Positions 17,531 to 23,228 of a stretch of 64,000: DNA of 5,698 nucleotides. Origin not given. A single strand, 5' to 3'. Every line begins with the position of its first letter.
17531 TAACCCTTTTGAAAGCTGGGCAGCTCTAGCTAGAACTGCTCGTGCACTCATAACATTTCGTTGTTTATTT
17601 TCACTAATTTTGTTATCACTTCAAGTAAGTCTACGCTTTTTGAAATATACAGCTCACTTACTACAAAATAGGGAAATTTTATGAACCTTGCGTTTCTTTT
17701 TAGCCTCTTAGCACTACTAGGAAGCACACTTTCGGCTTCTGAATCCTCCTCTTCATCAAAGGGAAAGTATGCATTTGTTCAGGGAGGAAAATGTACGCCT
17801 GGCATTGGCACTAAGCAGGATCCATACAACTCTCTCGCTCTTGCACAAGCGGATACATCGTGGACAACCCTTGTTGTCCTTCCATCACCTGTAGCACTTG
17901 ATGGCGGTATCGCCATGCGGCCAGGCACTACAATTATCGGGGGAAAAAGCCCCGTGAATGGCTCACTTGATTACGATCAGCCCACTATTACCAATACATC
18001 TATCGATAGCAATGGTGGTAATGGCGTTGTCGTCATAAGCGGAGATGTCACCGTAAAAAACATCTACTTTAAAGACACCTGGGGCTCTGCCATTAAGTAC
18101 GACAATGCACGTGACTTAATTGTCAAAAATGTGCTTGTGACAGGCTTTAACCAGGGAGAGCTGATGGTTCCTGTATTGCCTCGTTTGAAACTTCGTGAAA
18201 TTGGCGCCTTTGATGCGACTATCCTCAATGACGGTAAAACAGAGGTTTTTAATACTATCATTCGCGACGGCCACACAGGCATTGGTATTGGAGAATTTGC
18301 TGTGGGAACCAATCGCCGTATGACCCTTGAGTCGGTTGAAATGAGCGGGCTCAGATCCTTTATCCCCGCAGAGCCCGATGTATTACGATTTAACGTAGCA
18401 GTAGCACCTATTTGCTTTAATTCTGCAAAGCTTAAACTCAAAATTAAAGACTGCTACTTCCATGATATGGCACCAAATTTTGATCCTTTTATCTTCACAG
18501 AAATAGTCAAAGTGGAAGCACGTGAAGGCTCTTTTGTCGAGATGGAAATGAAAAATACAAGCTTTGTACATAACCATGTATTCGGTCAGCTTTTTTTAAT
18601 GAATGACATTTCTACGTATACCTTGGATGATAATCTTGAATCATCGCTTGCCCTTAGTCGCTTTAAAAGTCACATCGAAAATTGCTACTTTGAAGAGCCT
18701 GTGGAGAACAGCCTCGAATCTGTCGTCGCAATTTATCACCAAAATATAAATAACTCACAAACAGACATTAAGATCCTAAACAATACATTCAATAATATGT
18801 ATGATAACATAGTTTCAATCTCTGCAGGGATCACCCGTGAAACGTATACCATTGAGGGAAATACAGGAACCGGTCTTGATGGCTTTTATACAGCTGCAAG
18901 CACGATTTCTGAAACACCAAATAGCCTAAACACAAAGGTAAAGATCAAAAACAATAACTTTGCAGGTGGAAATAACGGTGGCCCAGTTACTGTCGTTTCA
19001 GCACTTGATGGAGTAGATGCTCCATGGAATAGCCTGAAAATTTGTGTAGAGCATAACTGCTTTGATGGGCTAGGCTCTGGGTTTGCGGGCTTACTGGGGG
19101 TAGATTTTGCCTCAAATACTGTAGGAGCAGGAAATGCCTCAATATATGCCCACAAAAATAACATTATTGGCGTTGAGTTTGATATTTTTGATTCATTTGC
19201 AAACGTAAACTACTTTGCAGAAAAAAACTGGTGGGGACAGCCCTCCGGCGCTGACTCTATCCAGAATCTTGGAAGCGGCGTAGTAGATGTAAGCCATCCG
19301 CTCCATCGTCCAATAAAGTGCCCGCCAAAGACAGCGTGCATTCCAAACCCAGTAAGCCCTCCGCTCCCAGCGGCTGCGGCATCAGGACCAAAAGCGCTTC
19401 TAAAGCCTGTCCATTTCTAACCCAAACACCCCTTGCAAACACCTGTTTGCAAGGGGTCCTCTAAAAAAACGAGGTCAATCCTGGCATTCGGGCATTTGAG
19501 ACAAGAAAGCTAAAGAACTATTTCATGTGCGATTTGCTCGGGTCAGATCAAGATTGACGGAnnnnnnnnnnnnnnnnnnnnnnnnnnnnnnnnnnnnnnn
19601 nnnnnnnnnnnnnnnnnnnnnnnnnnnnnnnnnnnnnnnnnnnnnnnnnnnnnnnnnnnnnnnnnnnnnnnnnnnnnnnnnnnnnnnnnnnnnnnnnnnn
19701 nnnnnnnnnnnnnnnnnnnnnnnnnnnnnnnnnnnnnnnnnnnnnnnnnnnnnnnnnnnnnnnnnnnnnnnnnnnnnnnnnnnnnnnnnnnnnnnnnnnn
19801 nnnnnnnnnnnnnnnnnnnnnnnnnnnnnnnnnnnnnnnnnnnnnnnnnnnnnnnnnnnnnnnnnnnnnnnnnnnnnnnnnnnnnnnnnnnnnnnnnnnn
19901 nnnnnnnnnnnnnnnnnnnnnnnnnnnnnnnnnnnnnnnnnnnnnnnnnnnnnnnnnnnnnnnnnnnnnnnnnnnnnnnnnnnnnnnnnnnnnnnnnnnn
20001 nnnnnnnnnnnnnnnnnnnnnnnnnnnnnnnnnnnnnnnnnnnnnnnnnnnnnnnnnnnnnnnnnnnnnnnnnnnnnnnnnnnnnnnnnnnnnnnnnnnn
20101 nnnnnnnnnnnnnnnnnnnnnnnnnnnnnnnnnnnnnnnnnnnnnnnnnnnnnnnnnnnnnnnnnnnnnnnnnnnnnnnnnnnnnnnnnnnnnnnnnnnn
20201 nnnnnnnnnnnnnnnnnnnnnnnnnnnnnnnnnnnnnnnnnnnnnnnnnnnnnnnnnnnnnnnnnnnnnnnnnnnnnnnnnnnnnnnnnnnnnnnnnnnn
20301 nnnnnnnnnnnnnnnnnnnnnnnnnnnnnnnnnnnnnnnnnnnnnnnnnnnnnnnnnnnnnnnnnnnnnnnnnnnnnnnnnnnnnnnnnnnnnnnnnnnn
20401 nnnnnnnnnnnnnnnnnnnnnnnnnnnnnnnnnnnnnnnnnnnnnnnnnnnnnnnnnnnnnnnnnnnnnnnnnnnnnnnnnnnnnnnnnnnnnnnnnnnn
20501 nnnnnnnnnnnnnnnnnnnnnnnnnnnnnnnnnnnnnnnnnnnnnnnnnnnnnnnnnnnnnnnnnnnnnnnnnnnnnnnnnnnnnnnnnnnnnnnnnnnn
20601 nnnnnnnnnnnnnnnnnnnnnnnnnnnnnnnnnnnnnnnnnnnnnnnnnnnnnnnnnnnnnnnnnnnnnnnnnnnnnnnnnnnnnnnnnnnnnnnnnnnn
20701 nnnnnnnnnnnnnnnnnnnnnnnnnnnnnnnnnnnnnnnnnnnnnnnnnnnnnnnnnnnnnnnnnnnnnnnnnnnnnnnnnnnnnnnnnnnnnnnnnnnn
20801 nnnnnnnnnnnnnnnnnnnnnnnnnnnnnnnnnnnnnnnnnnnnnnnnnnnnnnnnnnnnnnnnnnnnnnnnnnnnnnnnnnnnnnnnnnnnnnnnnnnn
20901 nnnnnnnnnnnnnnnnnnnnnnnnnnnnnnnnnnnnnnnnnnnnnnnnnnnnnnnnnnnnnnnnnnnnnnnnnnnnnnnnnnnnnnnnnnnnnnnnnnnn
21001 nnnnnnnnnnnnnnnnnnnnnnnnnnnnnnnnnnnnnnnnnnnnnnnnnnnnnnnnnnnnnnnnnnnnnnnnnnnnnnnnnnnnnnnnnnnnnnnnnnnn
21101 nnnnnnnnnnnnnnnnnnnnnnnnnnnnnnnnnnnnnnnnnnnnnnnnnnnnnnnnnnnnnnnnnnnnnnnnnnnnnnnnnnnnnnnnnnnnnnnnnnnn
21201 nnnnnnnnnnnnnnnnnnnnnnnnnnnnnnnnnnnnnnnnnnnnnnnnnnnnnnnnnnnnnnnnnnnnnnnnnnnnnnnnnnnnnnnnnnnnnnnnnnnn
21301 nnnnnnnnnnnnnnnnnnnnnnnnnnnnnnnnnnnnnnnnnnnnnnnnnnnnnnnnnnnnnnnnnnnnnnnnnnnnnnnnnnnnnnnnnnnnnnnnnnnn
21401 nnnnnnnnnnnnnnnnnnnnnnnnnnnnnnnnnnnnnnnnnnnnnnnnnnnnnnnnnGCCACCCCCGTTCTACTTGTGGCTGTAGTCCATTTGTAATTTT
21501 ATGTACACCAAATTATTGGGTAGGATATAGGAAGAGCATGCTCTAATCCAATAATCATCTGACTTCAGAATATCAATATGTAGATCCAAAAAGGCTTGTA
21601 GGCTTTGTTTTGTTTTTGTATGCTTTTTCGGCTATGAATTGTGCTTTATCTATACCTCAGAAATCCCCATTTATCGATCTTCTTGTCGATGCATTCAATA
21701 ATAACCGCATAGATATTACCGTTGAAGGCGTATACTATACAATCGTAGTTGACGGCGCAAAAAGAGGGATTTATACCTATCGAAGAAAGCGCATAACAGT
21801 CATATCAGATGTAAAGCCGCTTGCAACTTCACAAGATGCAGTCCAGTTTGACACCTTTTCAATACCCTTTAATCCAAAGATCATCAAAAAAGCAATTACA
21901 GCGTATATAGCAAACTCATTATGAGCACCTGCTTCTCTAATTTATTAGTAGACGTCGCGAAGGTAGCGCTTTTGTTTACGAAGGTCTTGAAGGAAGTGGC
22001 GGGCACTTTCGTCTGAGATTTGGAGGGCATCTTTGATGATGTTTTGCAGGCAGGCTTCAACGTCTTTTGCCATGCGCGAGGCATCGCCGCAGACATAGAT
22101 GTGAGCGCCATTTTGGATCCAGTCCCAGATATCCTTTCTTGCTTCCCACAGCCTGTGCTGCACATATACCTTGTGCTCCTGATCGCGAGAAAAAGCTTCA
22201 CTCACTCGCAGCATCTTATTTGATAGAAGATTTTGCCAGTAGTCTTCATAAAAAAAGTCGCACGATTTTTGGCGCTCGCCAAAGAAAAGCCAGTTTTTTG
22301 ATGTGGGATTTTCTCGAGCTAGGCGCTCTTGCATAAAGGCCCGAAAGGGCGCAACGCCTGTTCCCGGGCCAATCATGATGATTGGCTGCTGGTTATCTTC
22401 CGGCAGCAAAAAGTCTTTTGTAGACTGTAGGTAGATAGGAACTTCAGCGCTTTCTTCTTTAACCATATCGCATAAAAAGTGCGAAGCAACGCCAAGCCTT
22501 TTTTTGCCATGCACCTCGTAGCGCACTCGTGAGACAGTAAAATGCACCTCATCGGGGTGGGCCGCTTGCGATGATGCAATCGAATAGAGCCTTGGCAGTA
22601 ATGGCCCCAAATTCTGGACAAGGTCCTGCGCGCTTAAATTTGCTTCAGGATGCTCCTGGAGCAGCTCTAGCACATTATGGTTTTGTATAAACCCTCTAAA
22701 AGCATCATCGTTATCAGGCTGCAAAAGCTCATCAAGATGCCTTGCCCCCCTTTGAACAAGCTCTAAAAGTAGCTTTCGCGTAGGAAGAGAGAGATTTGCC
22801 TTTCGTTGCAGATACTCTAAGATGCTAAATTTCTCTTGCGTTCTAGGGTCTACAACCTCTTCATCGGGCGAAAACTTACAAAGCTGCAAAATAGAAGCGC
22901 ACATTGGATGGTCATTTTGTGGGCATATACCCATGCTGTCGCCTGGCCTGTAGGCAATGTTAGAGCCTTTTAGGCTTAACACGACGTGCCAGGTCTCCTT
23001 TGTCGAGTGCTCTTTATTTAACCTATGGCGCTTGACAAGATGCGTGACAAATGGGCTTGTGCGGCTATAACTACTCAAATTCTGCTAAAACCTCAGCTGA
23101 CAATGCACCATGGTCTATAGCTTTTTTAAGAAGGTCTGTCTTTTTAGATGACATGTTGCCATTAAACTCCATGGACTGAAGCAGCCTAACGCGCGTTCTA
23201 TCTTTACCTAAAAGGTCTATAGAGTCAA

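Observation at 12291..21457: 9-kb accessory island between mtnN and the cysJ-like/gltX block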

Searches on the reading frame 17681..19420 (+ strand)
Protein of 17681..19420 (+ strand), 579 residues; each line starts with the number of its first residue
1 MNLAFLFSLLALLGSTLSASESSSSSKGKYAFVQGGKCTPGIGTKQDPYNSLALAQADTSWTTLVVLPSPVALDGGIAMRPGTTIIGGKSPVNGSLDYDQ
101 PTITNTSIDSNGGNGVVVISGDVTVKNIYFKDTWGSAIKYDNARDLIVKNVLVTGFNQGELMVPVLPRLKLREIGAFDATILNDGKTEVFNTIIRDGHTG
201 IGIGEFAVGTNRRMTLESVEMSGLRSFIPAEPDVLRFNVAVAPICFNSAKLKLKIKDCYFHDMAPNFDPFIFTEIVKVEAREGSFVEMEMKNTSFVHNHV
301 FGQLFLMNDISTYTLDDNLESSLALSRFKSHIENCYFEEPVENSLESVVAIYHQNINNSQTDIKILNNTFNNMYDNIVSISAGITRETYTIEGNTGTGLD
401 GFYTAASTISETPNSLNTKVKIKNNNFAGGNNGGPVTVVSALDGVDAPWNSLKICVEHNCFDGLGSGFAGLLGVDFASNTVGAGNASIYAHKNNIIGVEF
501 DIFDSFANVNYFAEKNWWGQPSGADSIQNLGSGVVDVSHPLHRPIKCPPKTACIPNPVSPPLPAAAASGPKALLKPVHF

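Call 3: search_protein_families(library=pfam, proteins=[window:17681-19420:+], max_evalue=0.01)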
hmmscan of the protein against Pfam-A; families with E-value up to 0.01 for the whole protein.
window:17681-19420:+ (579 aa): 0 families

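Call 15: search_protein_families(library=ncbifam, proteins=[window:17681-19420:+], max_evalue=0.1)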
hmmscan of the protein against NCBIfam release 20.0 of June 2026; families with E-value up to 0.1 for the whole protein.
window:17681-19420:+ (579 aa): 0 families

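Call 16: search_protein_families(library=pfam, proteins=[window:17681-19420:+], max_evalue=10)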
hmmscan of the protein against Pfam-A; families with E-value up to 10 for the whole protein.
window:17681-19420:+ (579 aa): 0 families

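Call 45: search_solved_structures(query=window:17681-19420:+, max_evalue=1)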
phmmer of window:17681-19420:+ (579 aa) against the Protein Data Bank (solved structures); distinct sequences matched with E-value up to 1: 2.
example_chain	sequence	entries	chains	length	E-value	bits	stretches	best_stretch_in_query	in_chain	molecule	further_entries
3zpp_A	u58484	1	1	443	0.0014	20.5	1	85-152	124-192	CELL WALL SURFACE ANCHOR FAMILY PROTEIN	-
9isw_A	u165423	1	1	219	0.63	11.8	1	300-383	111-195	Transcriptional regulator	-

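Call 74: search_protein_families(library=phrogs, proteins=[window:17681-19420:+], max_evalue=0.1)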
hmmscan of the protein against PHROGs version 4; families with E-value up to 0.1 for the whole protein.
window:17681-19420:+ (579 aa): 0 families

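Call 75: find_encoding_contigs(protein=window:17681-19420:+, flank=10000, max_places=4)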
Protein window:17681-19420:+ (579 aa): no gene with exactly this product is on record in the collection.

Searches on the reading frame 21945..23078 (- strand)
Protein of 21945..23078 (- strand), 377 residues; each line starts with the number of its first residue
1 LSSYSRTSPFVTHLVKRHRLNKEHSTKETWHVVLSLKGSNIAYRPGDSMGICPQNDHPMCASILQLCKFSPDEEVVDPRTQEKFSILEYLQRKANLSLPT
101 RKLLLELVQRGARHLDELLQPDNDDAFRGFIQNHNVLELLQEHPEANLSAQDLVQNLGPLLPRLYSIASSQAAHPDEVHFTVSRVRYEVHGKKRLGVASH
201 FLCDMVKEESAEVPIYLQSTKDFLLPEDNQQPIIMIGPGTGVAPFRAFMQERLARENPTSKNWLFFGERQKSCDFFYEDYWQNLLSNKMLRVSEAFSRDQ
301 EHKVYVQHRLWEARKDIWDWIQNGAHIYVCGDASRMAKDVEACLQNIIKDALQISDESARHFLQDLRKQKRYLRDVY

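Call 3: search_protein_families(library=pfam, proteins=[window:21945-23078:-], max_evalue=0.01)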
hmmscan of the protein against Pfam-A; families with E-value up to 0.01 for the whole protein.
window:21945-23078:- (377 aa): 2 families
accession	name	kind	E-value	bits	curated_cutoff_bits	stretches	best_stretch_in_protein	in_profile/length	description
PF00667.26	FAD_binding_1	-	7.4e-30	104.6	32.3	1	5-201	4-222/222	FAD binding domain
PF00175.26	NAD_binding_1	-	3e-18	66.9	22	1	235-341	1-108/109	Oxidoreductase NAD-binding domain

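Call 13: find_encoding_contigs(protein=window:21945-23078:-, flank=10000, max_places=6)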
Protein window:21945-23078:- (377 aa): no gene with exactly this product is on record in the collection.

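Call 15: search_protein_families(library=ncbifam, proteins=[window:21945-23078:-], max_evalue=0.1)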
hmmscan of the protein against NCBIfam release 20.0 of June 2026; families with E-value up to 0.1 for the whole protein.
window:21945-23078:- (377 aa): 13 families
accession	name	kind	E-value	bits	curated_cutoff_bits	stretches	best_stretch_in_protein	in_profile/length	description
TIGR01931.1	cysJ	equivalog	4.1e-126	422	668.15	1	2-377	227-597/597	assimilatory sulfite reductase (NADPH) flavoprotein subunit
NF004859.0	PRK06214.1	equivalog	2.2e-119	399.5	432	1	3-377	171-539/539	sulfite reductase subunit alpha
NF008197.0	PRK10953.1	equivalog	7.2e-101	338.3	838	1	2-377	231-601/601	NADPH-dependent assimilatory sulfite reductase flavoprotein subunit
NF045929.1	FNRPetHCyano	equivalog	3.2e-33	115.1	600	2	163-377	185-411/411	ferredoxin--NADP reductase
NF058510.1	bifunc_CpcD_PetH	exception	1.9e-32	112.5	635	2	163-377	181-405/405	bifunctional rod-capping linker CpcD/ferredoxin--NADP reductase PetH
TIGR03224.1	benzo_boxA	equivalog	1.6e-27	96.5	459.2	1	159-351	195-389/411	benzoyl-CoA 2,3-epoxidase subunit BoxA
NF009805.0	PRK13289.1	equivalog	8.2e-08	31.6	432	1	163-346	206-379/399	NO-inducible flavohemoprotein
NF005963.0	PRK08051.1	equivalog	1.4e-05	24.5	230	1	211-340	85-210/233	NAD(P)H-flavin reductase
NF040810.1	BenC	equivalog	3.4e-05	23.2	430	1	196-345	174-316/333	benzoate 1,2-dioxygenase electron transfer component BenC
NF045803.1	MethMoxFADbindMmoC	equivalog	0.00017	20.5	500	1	222-349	205-331/343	aromatic/alkene monooxygenase hydroxylase FAD-binding subunit MmoC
TIGR01941.1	nqrF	equivalog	0.00069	18.6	295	1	227-283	267-323/405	NADH:ubiquinone reductase (Na(+)-transporting) subunit F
NF006220.0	PRK08345.1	subfamily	0.019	14.2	395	1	229-305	112-188/294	cytochrome-c3 hydrogenase subunit gamma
TIGR03895.1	protease_PatA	subfamily_domain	0.078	11.7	421.05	0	305-362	378-433/606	PatA/PatG family cyanobactin maturation protease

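Call 17: find_related_loci(query=window:21945-22982:-, collection=genome_contigs, flank=10000)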
Query window:21945-22982:- (345 aa) in genome_contigs; peptide patterns used: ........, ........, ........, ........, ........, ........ (x = any residue, [..] = any of these).
55 stretches matched a pattern; 13 encode a relative of the query (tblastn E <= 1e-3); 13 distinct loci.
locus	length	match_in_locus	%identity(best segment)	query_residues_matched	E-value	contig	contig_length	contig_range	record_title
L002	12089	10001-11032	77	2-345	0e+0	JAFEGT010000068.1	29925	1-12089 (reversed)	MAG: Verrucomicrobia bacterium isolate SZAS-7 VERR-AMP-4__68__length-29925, whole genome shotgun sequence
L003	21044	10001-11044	47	2-345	3e-105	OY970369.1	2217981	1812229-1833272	MAG: uncultured Chlamydiae bacterium isolate MFD06092.bin.1.176 genome assembly, chromosome: 1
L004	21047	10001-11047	45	1-345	2e-103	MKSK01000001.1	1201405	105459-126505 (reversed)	MAG: Chlamydiales bacterium 38-26 SCNpilot_expt_500_p_scaffold_0, whole genome shotgun sequence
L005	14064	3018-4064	43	1-345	3e-103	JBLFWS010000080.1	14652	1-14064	MAG: Chlamydiales bacterium isolate 3300053785_128 Ga0535658_0010666, whole genome shotgun sequence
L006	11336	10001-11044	46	2-345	9e-101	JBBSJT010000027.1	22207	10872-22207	MAG: Chlamydiia bacterium isolate LS4_metabat2.075 LS4_metabat2.075_K_2199789_L_22207_cov_13.7250, whole genome shotgun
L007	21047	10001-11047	46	1-345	8e-99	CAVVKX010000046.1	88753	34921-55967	MAG: uncultured Parachlamydiaceae bacterium isolate MFD04780.bin.2.26 genome assembly, contig: contig_88995, whole genom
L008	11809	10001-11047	45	1-345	1e-98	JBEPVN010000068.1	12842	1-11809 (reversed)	MAG: Parachlamydiaceae bacterium isolate 22E.semibin_refined.077 NODE_4287_length_12842_cov_11.444983, whole genome shot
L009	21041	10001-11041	44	2-345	3e-98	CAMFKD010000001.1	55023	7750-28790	MAG: uncultured Chlamydiae bacterium isolate SRR12456166_bin.10_metaWRAP_v1.3_MAG genome assembly, contig: ERZ12289973.2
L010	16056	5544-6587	41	2-345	4e-96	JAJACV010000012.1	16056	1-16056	MAG: Chlamydiae bacterium isolate O_S4.2_7 S4CHLAM7_12, whole genome shotgun sequence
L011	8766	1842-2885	41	2-345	7e-94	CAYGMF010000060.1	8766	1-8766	MAG TPA_asm: uncultured bacterium isolate ERP117304_co1_136 genome assembly, contig: NODE_7157_length_8766_cov_42.922167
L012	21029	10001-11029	44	2-345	7e-93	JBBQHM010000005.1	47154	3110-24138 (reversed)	MAG: Chthoniobacterales bacterium isolate Co_metawrap_904 Cmw_904_k141_27379435_length_47154_cov_10.9983, whole genome s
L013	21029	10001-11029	45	2-345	6e-90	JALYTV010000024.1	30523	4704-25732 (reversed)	MAG: Verrucomicrobiota bacterium isolate LIV bin39 SD1462_NODE_142_length_30523_cov_1.440518, whole genome shotgun seque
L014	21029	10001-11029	43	2-345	5e-87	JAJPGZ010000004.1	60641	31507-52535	MAG: Spartobacteria bacterium isolate Centralia_MAG_126 k107_29880293, whole genome shotgun sequence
